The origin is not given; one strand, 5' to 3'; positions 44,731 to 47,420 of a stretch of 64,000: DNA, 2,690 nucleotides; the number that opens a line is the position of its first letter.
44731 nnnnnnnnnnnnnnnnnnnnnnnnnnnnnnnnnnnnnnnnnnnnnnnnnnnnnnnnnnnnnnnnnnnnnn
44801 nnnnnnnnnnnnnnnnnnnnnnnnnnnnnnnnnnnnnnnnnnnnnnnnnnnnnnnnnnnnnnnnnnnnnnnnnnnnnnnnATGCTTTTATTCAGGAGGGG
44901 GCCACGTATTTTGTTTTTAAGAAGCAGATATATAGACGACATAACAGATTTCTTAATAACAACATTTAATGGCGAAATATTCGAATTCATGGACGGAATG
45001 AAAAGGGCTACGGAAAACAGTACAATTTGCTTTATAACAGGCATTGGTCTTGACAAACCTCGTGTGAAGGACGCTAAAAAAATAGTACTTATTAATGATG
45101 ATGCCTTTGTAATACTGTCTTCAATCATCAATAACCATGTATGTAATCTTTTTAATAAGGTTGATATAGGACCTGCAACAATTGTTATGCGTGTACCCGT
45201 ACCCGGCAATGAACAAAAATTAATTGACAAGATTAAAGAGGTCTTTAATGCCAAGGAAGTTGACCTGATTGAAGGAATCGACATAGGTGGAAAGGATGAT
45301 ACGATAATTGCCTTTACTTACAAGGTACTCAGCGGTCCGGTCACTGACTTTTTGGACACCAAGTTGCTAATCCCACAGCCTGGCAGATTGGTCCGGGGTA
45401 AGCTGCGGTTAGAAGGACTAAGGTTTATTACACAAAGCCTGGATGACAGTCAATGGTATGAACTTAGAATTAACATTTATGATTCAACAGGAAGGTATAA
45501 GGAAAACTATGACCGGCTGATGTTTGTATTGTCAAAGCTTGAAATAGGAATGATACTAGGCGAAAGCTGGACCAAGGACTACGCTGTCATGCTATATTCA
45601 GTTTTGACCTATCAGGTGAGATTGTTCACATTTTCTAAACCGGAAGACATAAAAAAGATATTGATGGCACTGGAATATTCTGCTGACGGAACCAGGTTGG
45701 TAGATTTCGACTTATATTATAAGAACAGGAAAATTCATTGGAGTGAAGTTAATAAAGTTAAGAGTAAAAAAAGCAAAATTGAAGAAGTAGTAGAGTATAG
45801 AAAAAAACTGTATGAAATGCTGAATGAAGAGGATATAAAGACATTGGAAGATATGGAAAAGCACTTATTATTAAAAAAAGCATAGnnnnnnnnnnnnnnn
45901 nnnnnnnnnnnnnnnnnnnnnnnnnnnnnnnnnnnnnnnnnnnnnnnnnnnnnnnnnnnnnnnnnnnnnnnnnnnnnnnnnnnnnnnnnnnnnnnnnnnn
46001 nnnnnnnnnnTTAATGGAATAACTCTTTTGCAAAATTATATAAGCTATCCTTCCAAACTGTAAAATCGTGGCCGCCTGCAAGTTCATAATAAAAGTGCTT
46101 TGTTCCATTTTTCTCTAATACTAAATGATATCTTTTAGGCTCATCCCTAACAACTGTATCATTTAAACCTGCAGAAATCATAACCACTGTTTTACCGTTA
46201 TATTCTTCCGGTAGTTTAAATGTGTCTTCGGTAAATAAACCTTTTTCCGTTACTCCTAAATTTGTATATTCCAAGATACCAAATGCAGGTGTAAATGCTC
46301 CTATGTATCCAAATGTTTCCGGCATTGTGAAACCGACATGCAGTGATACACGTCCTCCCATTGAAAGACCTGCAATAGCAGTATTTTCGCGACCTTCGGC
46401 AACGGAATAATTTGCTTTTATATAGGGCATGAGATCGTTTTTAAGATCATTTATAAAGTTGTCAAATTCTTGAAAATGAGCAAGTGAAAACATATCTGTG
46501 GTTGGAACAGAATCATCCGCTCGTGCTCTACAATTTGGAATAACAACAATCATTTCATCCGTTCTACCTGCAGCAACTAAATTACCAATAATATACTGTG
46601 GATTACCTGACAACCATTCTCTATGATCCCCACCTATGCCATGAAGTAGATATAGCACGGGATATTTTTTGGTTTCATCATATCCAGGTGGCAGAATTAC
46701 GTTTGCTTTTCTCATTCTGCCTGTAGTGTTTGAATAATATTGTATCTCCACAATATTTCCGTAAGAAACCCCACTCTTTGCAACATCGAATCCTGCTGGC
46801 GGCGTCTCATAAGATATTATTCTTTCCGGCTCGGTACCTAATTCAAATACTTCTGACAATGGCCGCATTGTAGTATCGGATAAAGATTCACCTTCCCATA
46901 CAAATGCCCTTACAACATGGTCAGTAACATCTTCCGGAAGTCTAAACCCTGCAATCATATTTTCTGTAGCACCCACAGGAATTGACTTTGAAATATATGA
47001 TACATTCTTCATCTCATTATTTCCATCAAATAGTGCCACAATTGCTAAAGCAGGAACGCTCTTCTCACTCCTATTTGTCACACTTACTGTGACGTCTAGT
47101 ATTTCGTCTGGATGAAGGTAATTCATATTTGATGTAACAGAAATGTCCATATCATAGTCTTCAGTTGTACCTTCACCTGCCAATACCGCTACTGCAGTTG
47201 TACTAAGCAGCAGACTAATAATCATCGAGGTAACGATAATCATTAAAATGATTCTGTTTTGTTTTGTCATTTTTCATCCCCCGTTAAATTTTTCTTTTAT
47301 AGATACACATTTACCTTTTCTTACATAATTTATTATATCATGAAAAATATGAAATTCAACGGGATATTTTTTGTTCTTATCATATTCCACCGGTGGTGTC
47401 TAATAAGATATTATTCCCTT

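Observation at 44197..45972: Uncharacterised two-gene cassette: metallophosphoesterase plus unassignable 334-aa protein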

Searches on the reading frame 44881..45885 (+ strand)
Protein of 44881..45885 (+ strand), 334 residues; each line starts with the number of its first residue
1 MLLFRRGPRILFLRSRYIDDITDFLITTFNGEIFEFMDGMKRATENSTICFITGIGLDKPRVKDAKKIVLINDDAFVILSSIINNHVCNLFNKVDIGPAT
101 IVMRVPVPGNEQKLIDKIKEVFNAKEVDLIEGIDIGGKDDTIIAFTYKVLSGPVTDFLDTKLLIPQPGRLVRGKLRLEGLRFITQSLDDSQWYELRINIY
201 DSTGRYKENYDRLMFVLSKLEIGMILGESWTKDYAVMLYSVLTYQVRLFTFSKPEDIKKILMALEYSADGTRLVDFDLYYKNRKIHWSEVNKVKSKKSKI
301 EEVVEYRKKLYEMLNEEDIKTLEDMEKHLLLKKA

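Call 3: search_protein_families(library=pfam, proteins=[window:44881-45885:+], max_evalue=1)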
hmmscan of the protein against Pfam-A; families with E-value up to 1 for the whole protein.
window:44881-45885:+ (334 aa): 5 families
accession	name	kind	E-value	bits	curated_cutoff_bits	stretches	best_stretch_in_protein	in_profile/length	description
PF03802.19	CitX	-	0.0064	16.7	25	1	250-286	85-122/165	Apo-citrate lyase phosphoribosyl-dephospho-CoA transferase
PF06626.17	DUF1152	-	0.037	13.7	27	1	102-140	93-129/295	Protein of unknown function (DUF1152)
PF03665.18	UPF0172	-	0.05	14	24.4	0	280-329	131-180/192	Uncharacterised protein family (UPF0172)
PF25059.1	FN3_DSCAM-DSCAML_C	-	0.066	14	39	0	181-211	46-76/89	DSCAM/DSCAML C-terminal Fn3-like domain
PF20648.2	DUF6809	-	0.18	13.1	27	1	277-326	7-56/85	Family of unknown function (DUF6809)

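Call 4: search_protein_families(library=ncbifam, proteins=[window:44881-45885:+], max_evalue=1)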
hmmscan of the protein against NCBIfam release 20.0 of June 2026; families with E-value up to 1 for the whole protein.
window:44881-45885:+ (334 aa): 1 family
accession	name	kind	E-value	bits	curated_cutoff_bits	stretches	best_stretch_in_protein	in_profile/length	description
TIGR03124.1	citrate_citX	equivalog_domain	0.035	14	105.25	1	248-285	83-121/165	citrate lyase holo-[acyl-carrier protein] synthase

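Call 5: search_protein_families(library=padloc, proteins=[window:44881-45885:+], max_evalue=1)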
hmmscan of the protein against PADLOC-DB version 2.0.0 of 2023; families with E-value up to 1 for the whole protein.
window:44881-45885:+ (334 aa): 0 families

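Call 6: find_homologous_proteins(query=window:44881-45885:+)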
Query window:44881-45885:+ (334 aa): 193 proteins with E <= 0.001 among 2328 candidates; the best 120 are listed.
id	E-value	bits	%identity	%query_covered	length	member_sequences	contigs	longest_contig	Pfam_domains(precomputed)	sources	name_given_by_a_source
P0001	2.5e-216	735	100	100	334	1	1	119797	-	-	-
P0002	4.7e-150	517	73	98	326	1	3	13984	-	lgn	-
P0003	1.5e-145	503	70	99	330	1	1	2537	-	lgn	-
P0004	3.4e-145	502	69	99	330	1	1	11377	-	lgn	-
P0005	3.8e-145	501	69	99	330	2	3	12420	-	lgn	-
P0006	1.0e-144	500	71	99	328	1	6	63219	-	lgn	-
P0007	1.1e-144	500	75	92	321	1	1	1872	-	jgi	jgi:hypothetical protein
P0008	4.6e-143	494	71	99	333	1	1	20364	-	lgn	-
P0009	7.9e-143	494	69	99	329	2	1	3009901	-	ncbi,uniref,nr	ncbi:hypothetical protein [Sedimentibacter sp. MB31-C6]|uniref:hypothetical protein n=1 Tax=Sediment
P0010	1.1e-142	493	69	99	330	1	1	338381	-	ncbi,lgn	-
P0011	1.2e-141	490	68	99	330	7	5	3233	-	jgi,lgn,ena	-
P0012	1.4e-141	490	68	99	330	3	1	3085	-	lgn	-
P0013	2.0e-141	489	68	99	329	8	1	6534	-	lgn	-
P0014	2.6e-141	489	67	99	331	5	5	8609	-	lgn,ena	-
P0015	3.1e-141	488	68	98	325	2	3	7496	-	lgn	-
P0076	3.5e-128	446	61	99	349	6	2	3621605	-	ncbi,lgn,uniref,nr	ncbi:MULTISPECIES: hypothetical protein [unclassified Sedimentibacter]|uniref:hypothetical protein n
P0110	1.1e-96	342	49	99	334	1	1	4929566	-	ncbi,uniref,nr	ncbi:hypothetical protein Amet_4640 [Alkaliphilus metalliredigens QYMF]|uniref:Uncharacterized prote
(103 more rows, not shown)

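Call 7: search_solved_structures(query=window:44881-45885:+, max_evalue=10)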
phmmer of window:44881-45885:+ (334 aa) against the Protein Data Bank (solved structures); distinct sequences matched with E-value up to 10: 1.
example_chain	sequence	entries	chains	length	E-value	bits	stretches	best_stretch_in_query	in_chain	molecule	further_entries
3vn5_A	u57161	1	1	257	0.12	15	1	117-235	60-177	Ribonuclease HIII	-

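Call 8: find_encoding_contigs(protein=P0110, flank=6000, max_places=2)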
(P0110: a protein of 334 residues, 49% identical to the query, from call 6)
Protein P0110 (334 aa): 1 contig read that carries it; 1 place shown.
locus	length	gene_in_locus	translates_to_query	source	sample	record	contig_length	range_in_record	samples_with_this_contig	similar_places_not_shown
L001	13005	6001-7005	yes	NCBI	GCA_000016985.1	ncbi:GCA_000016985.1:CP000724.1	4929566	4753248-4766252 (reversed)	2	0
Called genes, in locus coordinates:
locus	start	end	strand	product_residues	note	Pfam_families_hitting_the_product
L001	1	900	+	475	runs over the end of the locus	PF04389:Peptidase_M28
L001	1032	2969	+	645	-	PF26965:MimR_N, PF01590:GAF, PF00158:Sigma54_activat, PF14532:Sigma54_activ_2, PF07724:AAA_2 (weak), PF07728:AAA_5, PF25601:AAA_lid_14, PF02954:HTH_8, +2 more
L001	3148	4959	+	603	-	PF02730:AFOR_N, PF01314:AFOR_C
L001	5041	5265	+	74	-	PF14451:Ub-Mut7C (weak), PF02597:ThiS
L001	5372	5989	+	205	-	PF00149:Metallophos, PF12850:Metallophos_2 (weak)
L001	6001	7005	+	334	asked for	-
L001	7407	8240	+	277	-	PF14512:TM1586_NiRdase, PF00881:Nitroreductase (weak)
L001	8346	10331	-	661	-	PF02743:dCache_1, PF22673:MCP-like_PDC_1, PF00672:HAMP, PF04108:ATG17_like (faint), PF00015:MCPsignal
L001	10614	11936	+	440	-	-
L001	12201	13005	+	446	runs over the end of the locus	PF04107:GCS2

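Call 9: find_encoding_contigs(protein=P0009, flank=6000, max_places=2)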
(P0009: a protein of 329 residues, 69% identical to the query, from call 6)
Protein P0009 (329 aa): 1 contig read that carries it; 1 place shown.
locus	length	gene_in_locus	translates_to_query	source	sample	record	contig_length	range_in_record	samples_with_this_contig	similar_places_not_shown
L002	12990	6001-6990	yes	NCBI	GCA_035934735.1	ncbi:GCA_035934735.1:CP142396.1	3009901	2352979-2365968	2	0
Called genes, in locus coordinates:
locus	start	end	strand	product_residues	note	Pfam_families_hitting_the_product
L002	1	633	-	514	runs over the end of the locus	PF00890:FAD_binding_2, PF01266:DAO (weak), PF03486:HI0933_like (faint), PF07992:Pyr_redox_2 (faint), PF12831:FAD_oxidored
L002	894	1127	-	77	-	PF00403:HMA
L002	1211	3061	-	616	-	PF00122:E1-E2_ATPase, PF00702:Hydrolase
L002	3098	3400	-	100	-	-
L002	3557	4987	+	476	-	PF05598:DUF772 (weak)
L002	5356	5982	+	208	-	PF00149:Metallophos (weak)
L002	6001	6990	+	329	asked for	-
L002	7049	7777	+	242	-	PF00702:Hydrolase (weak), PF12710:HAD, PF08282:Hydrolase_3 (weak)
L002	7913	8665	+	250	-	PF00392:GntR, PF07702:UTRA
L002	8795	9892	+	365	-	PF00005:ABC_tran, PF13304:AAA_21 (faint), PF08402:TOBE_2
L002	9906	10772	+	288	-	PF00528:BPD_transp_1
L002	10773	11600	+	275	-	PF00528:BPD_transp_1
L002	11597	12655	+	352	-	PF01547:SBP_bac_1, PF13416:SBP_bac_8, PF13531:SBP_bac_11, PF13343:SBP_bac_6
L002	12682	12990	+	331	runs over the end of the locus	PF01380:SIS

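Call 10: find_encoding_contigs(protein=P0076, flank=6000, max_places=2)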
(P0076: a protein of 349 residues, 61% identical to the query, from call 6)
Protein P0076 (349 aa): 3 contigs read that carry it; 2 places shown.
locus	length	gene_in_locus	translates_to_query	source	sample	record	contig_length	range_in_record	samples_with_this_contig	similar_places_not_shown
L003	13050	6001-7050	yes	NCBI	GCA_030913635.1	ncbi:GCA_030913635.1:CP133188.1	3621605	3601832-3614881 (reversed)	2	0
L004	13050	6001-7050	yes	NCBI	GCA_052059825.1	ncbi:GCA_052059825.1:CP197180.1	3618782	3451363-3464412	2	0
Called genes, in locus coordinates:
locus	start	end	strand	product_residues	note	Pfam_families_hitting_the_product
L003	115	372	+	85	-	PF06257:VEG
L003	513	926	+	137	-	PF00149:Metallophos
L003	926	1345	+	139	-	-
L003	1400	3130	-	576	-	PF00149:Metallophos, PF09587:PGA_cap (weak), PF02872:5_nucleotid_C, PF01476:LysM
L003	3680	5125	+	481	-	PF00587:tRNA-synt_2b, PF03129:HGTP_anticodon, PF09180:ProRS-C_1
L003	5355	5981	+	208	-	PF00149:Metallophos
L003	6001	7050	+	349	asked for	-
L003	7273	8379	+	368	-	PF25917:BSH_RND, PF25973:BSH_CzcB, PF25984:BSH_YknX (weak), PF25967:RND-MFP_C, PF25975:CzcB_C, PF25989:YknX_C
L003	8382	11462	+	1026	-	PF00873:ACR_tran, PF02355:SecD_SecF_C (faint), PF03176:MMPL (weak)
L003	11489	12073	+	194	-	PF00440:TetR_N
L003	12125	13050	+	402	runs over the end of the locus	PF02321:OEP (weak)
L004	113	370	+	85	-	PF06257:VEG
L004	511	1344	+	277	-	PF00149:Metallophos, PF12850:Metallophos_2 (faint)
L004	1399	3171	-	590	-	PF00149:Metallophos, PF09587:PGA_cap (weak), PF02872:5_nucleotid_C, PF01476:LysM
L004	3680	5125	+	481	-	PF00587:tRNA-synt_2b, PF03129:HGTP_anticodon, PF09180:ProRS-C_1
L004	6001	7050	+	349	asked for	-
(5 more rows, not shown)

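Call 16: search_solved_structures(query=A1, max_evalue=10, show_alignments=2)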
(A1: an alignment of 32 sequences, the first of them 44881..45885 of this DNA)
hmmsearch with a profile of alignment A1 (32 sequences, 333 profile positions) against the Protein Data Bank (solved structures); distinct sequences matched with E-value up to 10: 1.
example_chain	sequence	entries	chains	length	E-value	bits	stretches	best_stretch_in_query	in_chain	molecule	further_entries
5t5h_X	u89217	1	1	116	0.24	13.5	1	37-68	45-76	60S ribosomal protein L23a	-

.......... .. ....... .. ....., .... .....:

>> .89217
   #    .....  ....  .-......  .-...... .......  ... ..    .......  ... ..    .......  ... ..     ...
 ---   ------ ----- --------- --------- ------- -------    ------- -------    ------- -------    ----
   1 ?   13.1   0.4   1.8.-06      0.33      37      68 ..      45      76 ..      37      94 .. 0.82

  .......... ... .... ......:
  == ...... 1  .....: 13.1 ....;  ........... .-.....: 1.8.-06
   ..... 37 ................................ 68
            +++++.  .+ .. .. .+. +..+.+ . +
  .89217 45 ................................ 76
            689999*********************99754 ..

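Call 25: predict_structure(alignment_id=A1)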
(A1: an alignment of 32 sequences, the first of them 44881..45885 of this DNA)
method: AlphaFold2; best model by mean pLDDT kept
length: 334 residues; sequences in the alignment: 32
mean_pLDDT: 85.8   pTM: 0.67
mean pLDDT of the five models: 85.8, 85.3, 83.0, 80.0, 78.8
residues with pLDDT >= 90: 163; 70-90: 135; 50-70: 30; < 50: 6
segments of 3 or more residues with pLDDT < 50: 236-239
pLDDT, mean of each block of 10 residues (from residue 1): 83 96 96 91 90 90 95 93 89 93 80 88 93 93 89 79 94 80 60 86 85 90 79 56 82 90 90 91 83 70 90 92 90 57
secondary structure, 60 per line:
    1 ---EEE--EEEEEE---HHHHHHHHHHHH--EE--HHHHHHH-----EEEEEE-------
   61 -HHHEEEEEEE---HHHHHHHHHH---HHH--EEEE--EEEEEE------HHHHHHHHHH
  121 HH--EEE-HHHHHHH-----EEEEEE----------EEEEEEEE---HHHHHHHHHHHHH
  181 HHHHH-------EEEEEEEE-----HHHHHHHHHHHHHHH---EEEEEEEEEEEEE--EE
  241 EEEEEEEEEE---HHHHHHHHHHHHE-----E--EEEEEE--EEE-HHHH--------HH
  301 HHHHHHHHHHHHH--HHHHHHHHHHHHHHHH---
elements in order: E4-6 E9-14 H18-29 H36-42 E48-53 E65-71 H75-84 E93-96 E99-104 H111-122 E125-127 H129-135 E141-146 E157-164 H168-185 E193-200 H206-220 E224-236 E239-250 H254-265 E275-280 E283-285 H287-290 H299-313 H316-331

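Call 27: search_protein_representatives(alignment_id=A1)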
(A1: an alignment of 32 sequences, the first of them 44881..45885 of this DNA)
Query: 32 sequences, 333 profile positions. Proteins with E-value up to 0.001 (for the whole library): 178; up to 1e-10: 148; up to 1e-30: 114. The best 150 are listed.
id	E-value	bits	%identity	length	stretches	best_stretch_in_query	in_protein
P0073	2.8e-161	552.4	-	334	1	1-330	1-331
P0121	3.3e-115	401.0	-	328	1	1-324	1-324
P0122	8.6e-115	399.6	-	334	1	1-331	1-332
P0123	2.1e-109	381.9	-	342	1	1-330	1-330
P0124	1.3e-108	379.3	-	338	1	1-332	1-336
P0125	4.9e-104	364.3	-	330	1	1-330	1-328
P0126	7.4e-101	353.8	-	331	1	1-330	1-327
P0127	3.0e-100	351.8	-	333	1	1-330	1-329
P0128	1.6e-97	342.8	-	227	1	115-332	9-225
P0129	6.6e-96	337.5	-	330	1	1-331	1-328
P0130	6.9e-96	337.5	-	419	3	65-296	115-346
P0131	8.7e-96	337.1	-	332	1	1-330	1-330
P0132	5.4e-94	331.2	-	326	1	1-318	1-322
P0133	6.6e-93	327.7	-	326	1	1-324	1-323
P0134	1.1e-92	327.0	-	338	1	1-332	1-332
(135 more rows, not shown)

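Call 28: fold_search(model_id=the predicted structure, library=pdb)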
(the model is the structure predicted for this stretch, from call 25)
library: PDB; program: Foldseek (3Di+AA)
matches with E <= 10: 917; with E <= 0.001: 0
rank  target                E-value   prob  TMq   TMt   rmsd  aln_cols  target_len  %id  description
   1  7mpy_A                3.4e-02  0.99  0.23  0.18   5.3       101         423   20  Crystal structure of cytosolic HPPK-DHPS from A.thaliana (released 2021-12-08)
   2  2bmb                  3.6e-02  0.82  0.20  0.14  15.5       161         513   14  X-ray structure of the bifunctional 6-hydroxymethyl-7,8- dihydroxypterin pyrophosphokinase dihydropteroate synthase from (released 2006-01-17)
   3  5etl_D                4.6e-02  0.99  0.22  0.43   5.8       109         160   19  E. coli 6-hydroxymethyl-7,8-dihydropterin pyrophosphokinase complexed with AMPCPP and inhibitor at 1.82 angstrom resol (released 2016-05-04)
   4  8sk1_A                4.6e-02  0.95  0.21  0.38   5.1       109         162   16  Bacillus anthracis HPPK in complex with bisubstrate inhibitor HP-73 (released 2024-07-03)
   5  2j5a                  4.9e-02  0.69  0.18  0.43   9.4       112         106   17  Folding of S6 structures with divergent amino-acid composition: pathway flexibility within partly overlapping foldons (released 2006-10-25)
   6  5etl_C                5.2e-02  0.98  0.23  0.43   5.3       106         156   19  E. coli 6-hydroxymethyl-7,8-dihydropterin pyrophosphokinase complexed with AMPCPP and inhibitor at 1.82 angstrom resol (released 2016-05-04)
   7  8sk1_B                6.2e-02  0.82  0.21  0.38  13.2       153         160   14  Bacillus anthracis HPPK in complex with bisubstrate inhibitor HP-73 (released 2024-07-03)
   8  5mgu                  7.0e-02  0.25  0.19  0.16  14.1       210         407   11  Kinetic and Structural Changes in HsmtPheRS, Induced by Pathogenic Mutations in Human FARS2 (released 2017-05-03)
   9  5mgv                  7.0e-02  0.21  0.17  0.14  14.4       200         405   11  Kinetic and Structural Changes in HsmtPheRS, Induced by Pathogenic Mutations in Human FARS2 (released 2017-05-03)
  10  3mco_A                8.9e-02  0.47  0.16  0.14   6.5       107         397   13  Crystal Structure of the 6-hyroxymethyl-7,8-dihydropterin pyrophosphokinase dihydropteroate synthase bifunctional enzy (released 2010-12-22)
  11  3cmq                  8.9e-02  0.20  0.17  0.14  14.8       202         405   12  Crystal structure of human mitochondrial phenylalanine tRNA synthetase (released 2008-07-01)
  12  3qbc_B                9.5e-02  0.87  0.20  0.37   4.5        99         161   10  Structure and design of a new pterin site inhibitor of S. aureus HPPK (released 2012-01-25)
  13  6ydp_BC               1.0e-01  0.09  0.16  0.08  21.1       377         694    8  55S mammalian mitochondrial ribosome with mtEFG1 and P site fMet-tRNAMet (POST) (released 2020-07-15)
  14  2vd3_A                1.1e-01  0.10  0.12  0.14  16.7       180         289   13  The structure of histidine inhibited HisG from Methanobacterium thermoautotrophicum (released 2008-11-04)
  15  3qbc_A                1.2e-01  0.87  0.21  0.38   5.4       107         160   13  Structure and design of a new pterin site inhibitor of S. aureus HPPK (released 2012-01-25)
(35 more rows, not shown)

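Call 39: search_protein_families(library=pfam, alignment_id=A3, max_evalue=0.1)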
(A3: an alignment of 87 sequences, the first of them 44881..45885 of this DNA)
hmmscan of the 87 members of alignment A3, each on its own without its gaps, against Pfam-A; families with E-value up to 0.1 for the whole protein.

A. member 1, window:44881-45885:+ (334 aa): 4 families
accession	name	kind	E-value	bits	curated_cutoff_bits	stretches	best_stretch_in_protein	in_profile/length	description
PF03802.19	CitX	-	0.0064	16.7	25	1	250-286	85-122/165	Apo-citrate lyase phosphoribosyl-dephospho-CoA transferase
PF06626.17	DUF1152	-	0.037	13.7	27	1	102-140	93-129/295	Protein of unknown function (DUF1152)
PF03665.18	UPF0172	-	0.05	14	24.4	0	280-329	131-180/192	Uncharacterised protein family (UPF0172)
PF25059.1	FN3_DSCAM-DSCAML_C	-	0.066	14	39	0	181-211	46-76/89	DSCAM/DSCAML C-terminal Fn3-like domain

B. families by the number of members that match (of 87 scanned): 25 families
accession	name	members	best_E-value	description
PF03802.19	CitX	30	0.0029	Apo-citrate lyase phosphoribosyl-dephospho-CoA transferase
PF25059.1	FN3_DSCAM-DSCAML_C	2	0.066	DSCAM/DSCAML C-terminal Fn3-like domain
PF06760.16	DUF1221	1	0.00076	Protein of unknown function (DUF1221)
PF10802.14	DUF2540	1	0.0057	Protein of unknown function (DUF2540)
PF11146.13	DUF2905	1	0.01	Protein of unknown function (DUF2905)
PF25658.1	FV_peptidase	1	0.012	Putative filamentous viruses peptidase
PF02445.21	NadA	1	0.018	Quinolinate synthetase A protein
PF12124.13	bCoV_SUD_C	1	0.021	Betacoronavirus SUD-C domain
PF06289.16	FlbD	1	0.022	Flagellar and Swarming motility proteins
PF22845.2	DUF3097_N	1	0.024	DUF3097, N-terminal domain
PF14760.11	Rnk_N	1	0.027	Rnk N-terminus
PF20755.2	DUF6834_C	1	0.034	Domain of unknown function (DUF6834), C-terminal domain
PF18860.6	AbiJ_NTD3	1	0.035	AbiJ N-terminal domain 3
PF06626.17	DUF1152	1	0.037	Protein of unknown function (DUF1152)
PF24801.1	FNIII-A_GpJ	1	0.037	Tip attachment protein J,FNIII-A domain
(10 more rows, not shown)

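Call 68: search_protein_families(library=phrogs, proteins=[window:44881-45885:+], max_evalue=0.1)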
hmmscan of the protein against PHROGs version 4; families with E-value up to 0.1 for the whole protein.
window:44881-45885:+ (334 aa): 1 family
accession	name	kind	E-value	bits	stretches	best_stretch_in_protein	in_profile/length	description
phrog_30467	-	unknown function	0.081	14.3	0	7-78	11-83/94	-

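Call 83: search_dna_similar(query=window:44881-45885:+, collection=plasmids, mode=protein, max_evalue=0.001, max_rows=10)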
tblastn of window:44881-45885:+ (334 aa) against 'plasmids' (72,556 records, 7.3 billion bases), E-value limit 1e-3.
Records with a match: 1; places in all: 1; records where one place covers at least 80% of the query: 1.
Best place of each record, by identity: <60% 1.
By first word of the organism name: Acetoanaerobium 1.
By predicted mobility (MOB-suite, as given by PLSDB): non-mobilizable 1.
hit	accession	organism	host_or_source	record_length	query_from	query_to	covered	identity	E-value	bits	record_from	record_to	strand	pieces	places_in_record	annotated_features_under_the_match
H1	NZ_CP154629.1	Acetoanaerobium noterae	cell culture,Sludge of a digestion ...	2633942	3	330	98%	29.4%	2e-31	132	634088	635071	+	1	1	none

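Call 84: search_dna_similar(query=window:44881-45885:+, collection=phages, mode=protein, max_evalue=0.001, max_rows=10)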
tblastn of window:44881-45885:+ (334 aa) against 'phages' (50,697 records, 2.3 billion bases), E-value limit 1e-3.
No match.

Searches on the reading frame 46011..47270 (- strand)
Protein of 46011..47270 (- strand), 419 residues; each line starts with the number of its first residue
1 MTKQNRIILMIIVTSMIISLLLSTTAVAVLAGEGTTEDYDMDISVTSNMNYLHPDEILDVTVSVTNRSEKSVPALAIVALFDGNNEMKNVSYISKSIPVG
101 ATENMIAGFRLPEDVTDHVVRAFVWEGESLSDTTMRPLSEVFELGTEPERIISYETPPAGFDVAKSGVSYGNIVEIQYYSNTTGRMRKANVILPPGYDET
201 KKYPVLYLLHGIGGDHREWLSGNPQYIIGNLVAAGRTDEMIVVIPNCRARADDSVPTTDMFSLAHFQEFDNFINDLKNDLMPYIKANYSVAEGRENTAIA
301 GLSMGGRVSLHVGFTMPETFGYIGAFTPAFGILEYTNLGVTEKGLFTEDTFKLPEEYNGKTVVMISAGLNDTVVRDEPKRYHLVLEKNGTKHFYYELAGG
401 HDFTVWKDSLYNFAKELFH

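Call 3: search_protein_families(library=pfam, proteins=[window:46011-47270:-], max_evalue=1)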
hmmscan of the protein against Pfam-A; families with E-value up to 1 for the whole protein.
window:46011-47270:- (419 aa): 5 families
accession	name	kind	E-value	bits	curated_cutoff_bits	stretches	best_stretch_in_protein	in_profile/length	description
PF00756.26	Esterase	-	2.3e-25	90.3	22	1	180-411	1-245/251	Putative esterase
PF12697.13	Abhydrolase_6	-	5.7e-05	24.3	26.3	1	207-313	2-84/217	Alpha/beta hydrolase family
PF02230.22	Abhydrolase_2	-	0.0014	18.9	23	1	201-327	12-137/217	Phospholipase/Carboxylesterase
PF12146.15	Hydrolase_4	-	0.045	13.5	27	1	264-335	50-116/239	Serine aminopeptidase, S33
PF19516.4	DUF6049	-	0.11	11.5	30.1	1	9-81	8-85/708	Family of unknown function (DUF6049)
